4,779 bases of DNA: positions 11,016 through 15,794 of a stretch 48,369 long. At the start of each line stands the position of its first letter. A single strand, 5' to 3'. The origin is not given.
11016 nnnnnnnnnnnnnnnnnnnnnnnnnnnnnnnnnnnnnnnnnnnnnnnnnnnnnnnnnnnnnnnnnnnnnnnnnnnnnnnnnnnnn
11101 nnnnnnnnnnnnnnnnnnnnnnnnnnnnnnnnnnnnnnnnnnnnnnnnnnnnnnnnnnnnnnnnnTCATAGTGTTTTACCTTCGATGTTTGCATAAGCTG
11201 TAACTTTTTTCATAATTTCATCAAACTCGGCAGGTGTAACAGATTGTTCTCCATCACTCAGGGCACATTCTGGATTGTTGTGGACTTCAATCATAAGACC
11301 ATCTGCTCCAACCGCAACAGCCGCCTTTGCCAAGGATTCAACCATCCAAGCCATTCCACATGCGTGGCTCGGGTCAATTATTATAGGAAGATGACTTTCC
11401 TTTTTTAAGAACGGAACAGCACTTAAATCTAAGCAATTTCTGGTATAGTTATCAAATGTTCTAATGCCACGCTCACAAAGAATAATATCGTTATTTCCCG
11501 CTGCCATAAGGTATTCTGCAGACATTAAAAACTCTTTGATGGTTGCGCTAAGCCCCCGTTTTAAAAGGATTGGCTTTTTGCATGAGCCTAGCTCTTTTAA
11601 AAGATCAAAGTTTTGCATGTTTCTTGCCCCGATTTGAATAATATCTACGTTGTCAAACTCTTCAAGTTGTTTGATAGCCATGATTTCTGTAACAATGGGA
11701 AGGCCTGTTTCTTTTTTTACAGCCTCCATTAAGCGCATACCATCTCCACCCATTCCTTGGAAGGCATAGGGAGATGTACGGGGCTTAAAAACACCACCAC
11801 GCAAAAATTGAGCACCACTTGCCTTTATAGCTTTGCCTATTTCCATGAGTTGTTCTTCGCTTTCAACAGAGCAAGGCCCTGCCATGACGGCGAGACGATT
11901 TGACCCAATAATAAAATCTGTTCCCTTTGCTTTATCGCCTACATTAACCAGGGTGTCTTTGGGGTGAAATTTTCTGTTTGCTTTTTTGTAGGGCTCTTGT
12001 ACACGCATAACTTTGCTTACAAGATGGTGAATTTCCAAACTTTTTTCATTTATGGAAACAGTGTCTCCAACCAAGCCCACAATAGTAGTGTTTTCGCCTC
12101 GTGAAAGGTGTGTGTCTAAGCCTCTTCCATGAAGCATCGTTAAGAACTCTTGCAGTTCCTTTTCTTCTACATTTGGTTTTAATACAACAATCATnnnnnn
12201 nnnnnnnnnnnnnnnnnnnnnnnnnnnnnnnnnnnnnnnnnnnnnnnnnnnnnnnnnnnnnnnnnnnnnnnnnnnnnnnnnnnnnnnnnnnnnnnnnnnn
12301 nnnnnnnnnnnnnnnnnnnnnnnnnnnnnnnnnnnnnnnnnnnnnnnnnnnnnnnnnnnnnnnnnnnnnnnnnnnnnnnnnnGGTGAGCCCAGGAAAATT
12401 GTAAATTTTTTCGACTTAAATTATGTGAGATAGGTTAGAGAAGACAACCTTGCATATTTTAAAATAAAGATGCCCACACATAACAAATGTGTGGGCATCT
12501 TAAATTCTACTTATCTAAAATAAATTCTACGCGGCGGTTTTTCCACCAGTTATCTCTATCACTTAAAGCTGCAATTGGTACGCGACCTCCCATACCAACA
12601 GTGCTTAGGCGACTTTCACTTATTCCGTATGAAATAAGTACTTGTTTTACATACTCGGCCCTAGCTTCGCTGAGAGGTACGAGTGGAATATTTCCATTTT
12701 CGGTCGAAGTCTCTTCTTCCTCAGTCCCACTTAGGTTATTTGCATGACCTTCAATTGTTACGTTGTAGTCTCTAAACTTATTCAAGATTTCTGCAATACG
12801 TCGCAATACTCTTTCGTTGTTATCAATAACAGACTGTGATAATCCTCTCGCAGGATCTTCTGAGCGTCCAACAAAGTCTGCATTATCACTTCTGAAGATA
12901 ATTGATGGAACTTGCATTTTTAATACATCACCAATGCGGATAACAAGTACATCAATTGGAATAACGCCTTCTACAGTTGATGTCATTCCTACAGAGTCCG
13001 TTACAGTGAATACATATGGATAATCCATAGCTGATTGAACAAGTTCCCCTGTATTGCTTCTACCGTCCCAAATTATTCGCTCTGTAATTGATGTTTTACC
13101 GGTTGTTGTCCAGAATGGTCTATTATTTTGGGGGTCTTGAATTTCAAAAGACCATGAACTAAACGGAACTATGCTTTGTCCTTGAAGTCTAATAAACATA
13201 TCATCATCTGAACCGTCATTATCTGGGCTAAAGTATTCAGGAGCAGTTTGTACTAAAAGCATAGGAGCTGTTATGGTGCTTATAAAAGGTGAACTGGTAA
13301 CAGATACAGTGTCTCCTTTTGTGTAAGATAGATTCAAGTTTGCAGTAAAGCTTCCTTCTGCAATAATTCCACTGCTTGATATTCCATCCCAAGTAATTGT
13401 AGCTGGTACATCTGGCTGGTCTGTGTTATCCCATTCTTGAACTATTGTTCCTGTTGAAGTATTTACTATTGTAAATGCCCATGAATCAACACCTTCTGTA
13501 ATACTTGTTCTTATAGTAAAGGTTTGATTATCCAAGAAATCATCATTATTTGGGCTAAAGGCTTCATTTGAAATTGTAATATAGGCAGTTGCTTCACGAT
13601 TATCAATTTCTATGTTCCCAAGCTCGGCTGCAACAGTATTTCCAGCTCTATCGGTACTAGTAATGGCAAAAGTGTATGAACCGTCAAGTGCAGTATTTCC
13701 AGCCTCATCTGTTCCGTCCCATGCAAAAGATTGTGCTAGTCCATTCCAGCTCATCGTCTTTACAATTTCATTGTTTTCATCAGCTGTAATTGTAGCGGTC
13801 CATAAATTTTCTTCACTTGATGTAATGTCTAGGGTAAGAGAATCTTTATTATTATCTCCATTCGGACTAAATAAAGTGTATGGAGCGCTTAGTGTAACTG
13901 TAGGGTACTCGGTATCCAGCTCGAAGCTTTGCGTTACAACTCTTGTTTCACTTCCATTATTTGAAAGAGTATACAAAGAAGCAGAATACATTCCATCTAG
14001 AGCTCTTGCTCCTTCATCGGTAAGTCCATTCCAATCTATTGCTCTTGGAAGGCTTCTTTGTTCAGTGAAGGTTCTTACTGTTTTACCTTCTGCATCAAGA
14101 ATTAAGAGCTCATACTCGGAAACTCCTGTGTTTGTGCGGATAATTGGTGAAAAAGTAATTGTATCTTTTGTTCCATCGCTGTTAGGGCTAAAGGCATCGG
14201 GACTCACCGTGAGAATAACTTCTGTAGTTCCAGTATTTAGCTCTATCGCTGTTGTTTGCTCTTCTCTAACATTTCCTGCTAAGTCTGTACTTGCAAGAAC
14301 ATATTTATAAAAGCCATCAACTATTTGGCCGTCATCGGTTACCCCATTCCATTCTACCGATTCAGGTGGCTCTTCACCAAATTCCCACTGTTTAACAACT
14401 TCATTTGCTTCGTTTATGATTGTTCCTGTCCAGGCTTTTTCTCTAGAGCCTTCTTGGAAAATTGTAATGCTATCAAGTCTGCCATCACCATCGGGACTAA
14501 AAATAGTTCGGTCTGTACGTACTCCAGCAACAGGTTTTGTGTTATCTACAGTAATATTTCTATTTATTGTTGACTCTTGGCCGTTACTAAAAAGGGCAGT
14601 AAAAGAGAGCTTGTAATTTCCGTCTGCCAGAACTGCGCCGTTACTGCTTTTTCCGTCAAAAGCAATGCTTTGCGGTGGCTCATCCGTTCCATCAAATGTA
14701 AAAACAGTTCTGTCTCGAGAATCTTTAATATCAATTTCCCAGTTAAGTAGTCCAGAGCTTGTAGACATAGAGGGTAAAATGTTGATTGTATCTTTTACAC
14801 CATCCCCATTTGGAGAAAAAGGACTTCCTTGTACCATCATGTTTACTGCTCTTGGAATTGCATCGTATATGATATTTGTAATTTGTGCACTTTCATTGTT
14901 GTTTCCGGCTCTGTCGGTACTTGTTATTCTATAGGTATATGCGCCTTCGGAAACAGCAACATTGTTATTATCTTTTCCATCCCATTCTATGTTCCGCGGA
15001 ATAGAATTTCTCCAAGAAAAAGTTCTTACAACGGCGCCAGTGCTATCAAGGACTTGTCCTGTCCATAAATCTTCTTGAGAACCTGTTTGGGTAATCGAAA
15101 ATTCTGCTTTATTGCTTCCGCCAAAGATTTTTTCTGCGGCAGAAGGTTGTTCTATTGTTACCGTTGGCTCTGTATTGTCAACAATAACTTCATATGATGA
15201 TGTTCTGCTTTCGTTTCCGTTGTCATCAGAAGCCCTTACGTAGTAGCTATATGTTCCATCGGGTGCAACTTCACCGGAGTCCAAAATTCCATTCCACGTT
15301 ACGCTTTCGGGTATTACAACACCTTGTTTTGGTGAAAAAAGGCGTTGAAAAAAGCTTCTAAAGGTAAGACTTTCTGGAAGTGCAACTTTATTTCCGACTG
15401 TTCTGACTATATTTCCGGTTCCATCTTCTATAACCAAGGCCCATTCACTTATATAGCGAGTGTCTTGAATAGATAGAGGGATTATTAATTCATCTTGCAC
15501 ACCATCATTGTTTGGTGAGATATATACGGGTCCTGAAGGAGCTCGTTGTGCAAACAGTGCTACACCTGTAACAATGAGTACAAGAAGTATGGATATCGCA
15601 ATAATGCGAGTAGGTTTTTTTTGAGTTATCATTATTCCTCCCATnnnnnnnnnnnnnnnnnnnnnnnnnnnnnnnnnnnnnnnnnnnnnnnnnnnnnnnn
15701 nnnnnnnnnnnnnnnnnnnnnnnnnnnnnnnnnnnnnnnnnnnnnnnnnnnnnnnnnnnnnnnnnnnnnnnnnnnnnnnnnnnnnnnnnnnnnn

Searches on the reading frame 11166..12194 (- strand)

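Call 35: search_protein_families(library=pfam, proteins=[window:11166-12194:-], max_evalue=0.001)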
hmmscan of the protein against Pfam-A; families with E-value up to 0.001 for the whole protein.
window:11166-12194:- (342 aa): 3 families
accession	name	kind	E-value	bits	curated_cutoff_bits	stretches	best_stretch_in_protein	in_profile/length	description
PF00793.26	DAHP_synth_1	-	5e-80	268.7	25.5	1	93-333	9-266/270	DAHP synthetase I family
PF18152.6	DAHP_snth_FXD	-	1.6e-19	69.9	27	1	1-67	1-67/67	DAHP synthase ferredoxin-like domain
PF03102.20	NeuB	-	2.1e-08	34.4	22.1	1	171-340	79-238/241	NeuB family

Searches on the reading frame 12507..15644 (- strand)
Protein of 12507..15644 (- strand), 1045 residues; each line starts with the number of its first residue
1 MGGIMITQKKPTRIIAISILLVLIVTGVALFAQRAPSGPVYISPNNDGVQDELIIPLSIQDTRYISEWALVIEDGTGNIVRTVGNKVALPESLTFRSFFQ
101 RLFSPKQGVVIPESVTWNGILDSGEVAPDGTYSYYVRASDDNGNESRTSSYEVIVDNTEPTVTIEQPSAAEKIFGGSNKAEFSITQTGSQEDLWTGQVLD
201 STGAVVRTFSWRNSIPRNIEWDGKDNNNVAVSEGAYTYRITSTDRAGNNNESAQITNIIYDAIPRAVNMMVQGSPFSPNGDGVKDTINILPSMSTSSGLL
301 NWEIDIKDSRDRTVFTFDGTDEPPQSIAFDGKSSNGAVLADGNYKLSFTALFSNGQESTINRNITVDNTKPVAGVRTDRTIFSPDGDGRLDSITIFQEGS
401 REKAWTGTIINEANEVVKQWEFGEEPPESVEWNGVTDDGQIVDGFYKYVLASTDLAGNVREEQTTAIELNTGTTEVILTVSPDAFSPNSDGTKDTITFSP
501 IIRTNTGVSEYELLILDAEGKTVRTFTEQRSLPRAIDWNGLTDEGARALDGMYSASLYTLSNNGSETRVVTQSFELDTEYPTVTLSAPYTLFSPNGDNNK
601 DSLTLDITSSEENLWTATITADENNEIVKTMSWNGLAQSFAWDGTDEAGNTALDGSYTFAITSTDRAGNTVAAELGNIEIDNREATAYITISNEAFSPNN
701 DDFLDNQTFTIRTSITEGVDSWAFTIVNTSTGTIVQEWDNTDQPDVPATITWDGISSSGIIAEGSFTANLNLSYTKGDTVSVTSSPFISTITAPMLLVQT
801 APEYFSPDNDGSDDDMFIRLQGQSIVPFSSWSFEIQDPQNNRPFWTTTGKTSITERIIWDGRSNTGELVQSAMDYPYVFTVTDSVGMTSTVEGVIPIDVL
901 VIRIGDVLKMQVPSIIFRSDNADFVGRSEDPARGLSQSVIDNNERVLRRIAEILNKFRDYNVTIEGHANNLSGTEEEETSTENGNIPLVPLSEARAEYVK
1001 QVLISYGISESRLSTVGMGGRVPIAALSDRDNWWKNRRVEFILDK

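Call 35: search_protein_families(library=pfam, proteins=[window:12507-15644:-], max_evalue=0.001)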
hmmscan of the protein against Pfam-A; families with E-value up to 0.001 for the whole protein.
window:12507-15644:- (1045 aa): 6 families
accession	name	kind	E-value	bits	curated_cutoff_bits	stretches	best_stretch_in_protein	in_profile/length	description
PF13860.13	FlgD_ig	-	1.1e-44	150.7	27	4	601-665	12-77/79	FlgD Ig-like domain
PF13585.12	CHU_C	-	1.5e-29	102.4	27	0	482-559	4-72/86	CHU_C Type IX secretion signal domain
PF19077.6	Big_13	-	6.1e-17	62.4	27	0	599-682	25-102/102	Bacterial Ig-like domain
PF00691.25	OmpA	-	1.8e-11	44.7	27.2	1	942-1029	12-90/98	OmpA family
PF13750.12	Big_3_3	-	2.8e-07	30.7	27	0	127-171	12-59/157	Bacterial Ig-like domain (group 3)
PF15418.12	DUF4625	-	1.8e-05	25.4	27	0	127-149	103-125/131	Domain of unknown function (DUF4625)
